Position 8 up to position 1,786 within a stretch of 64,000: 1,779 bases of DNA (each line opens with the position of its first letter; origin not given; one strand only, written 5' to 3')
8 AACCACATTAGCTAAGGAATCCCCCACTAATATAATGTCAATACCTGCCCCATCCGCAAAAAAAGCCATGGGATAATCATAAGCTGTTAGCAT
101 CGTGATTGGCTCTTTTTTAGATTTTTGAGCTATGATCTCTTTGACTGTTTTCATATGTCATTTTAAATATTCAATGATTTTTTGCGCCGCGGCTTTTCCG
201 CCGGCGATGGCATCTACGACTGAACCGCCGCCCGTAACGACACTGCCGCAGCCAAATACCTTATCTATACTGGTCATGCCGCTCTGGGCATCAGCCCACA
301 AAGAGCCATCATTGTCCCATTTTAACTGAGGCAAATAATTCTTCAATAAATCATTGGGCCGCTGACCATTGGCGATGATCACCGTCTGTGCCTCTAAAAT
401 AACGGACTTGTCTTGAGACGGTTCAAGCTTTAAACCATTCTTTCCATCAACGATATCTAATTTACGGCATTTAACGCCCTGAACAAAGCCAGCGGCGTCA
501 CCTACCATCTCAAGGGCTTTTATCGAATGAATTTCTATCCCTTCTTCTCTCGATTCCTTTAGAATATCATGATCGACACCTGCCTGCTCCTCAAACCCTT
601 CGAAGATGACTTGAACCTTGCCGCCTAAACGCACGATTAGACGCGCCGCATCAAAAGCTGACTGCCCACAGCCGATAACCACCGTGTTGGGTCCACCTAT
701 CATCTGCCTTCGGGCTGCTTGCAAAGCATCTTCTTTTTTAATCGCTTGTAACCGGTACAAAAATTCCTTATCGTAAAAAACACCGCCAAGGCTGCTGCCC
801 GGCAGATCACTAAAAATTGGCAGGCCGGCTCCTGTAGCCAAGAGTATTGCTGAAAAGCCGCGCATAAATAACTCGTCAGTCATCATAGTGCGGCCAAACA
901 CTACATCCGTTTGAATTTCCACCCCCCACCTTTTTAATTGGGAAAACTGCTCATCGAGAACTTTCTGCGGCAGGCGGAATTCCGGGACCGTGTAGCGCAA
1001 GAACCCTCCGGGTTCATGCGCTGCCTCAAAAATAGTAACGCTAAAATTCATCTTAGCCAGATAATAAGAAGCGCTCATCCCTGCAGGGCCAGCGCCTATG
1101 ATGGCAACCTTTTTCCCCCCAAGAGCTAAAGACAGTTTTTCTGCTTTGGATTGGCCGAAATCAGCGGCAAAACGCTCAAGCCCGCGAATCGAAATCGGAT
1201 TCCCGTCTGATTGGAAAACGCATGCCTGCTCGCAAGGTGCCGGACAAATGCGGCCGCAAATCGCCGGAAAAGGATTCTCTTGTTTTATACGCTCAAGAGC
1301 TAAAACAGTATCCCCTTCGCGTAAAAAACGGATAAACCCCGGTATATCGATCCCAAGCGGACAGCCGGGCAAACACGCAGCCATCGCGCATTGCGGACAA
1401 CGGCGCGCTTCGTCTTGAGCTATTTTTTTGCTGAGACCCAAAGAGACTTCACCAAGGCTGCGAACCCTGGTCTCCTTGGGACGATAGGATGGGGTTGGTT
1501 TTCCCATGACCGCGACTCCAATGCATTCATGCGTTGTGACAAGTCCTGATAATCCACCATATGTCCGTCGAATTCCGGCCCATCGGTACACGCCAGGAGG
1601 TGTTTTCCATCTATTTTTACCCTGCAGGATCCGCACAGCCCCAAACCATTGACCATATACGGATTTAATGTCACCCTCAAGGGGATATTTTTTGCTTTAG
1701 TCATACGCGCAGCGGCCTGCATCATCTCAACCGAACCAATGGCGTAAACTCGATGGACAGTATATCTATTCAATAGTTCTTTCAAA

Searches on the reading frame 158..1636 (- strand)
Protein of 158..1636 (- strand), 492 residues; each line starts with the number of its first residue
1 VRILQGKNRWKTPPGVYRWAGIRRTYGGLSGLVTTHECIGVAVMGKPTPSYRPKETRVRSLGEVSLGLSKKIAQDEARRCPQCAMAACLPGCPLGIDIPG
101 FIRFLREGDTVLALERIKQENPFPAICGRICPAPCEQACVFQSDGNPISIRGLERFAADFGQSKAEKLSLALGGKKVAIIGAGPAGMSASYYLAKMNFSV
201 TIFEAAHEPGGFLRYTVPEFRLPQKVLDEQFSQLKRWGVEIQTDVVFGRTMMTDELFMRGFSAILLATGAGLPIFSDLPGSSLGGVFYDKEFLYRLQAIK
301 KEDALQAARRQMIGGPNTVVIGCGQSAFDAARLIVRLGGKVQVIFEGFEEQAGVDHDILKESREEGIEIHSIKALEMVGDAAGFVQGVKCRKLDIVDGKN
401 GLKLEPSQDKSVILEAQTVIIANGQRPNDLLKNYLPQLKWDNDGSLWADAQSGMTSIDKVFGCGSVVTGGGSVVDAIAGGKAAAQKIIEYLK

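Call 12: search_protein_families(library=pfam, proteins=[window:158-1636:-], max_evalue=0.001)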
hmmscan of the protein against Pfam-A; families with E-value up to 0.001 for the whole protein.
window:158-1636:- (492 aa): 10 families
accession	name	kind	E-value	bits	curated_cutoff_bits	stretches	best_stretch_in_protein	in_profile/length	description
PF14691.11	Fer4_20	-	2.4e-30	105.1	25.8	1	59-163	3-110/113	Dihydroprymidine dehydrogenase domain II, 4Fe-4S cluster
PF07992.20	Pyr_redox_2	-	7.9e-23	81.7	26.1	1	175-479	1-290/291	Pyridine nucleotide-disulphide oxidoreductase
PF13738.12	Pyr_redox_3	-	7.9e-10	38.9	30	1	315-464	164-305/305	Pyridine nucleotide-disulphide oxidoreductase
PF13450.12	NAD_binding_8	-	1.3e-09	38.6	21.9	1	179-211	1-33/68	NAD(P)-binding Rossmann-like domain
PF00070.33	Pyr_redox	-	7.3e-08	33.3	22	0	176-209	1-34/82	Pyridine nucleotide-disulphide oxidoreductase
PF01946.23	Thi4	-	2.5e-07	30.6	26.2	1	176-211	19-55/235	Thi4 family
PF01266.30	DAO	-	3.4e-06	27.2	27.9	1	176-210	1-35/353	FAD dependent oxidoreductase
PF03486.20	HI0933_like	-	2.9e-05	24.1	50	1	176-210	2-36/244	HI0933-like protein Rossmann domain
PF01134.28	GIDA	-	3.7e-05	23.4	22.1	0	176-206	1-29/391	Glucose inhibited division protein A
PF01262.27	AlaDh_PNT_C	-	9.4e-05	22.4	23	0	176-207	30-61/214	Alanine dehydrogenase/PNT, C-terminal domain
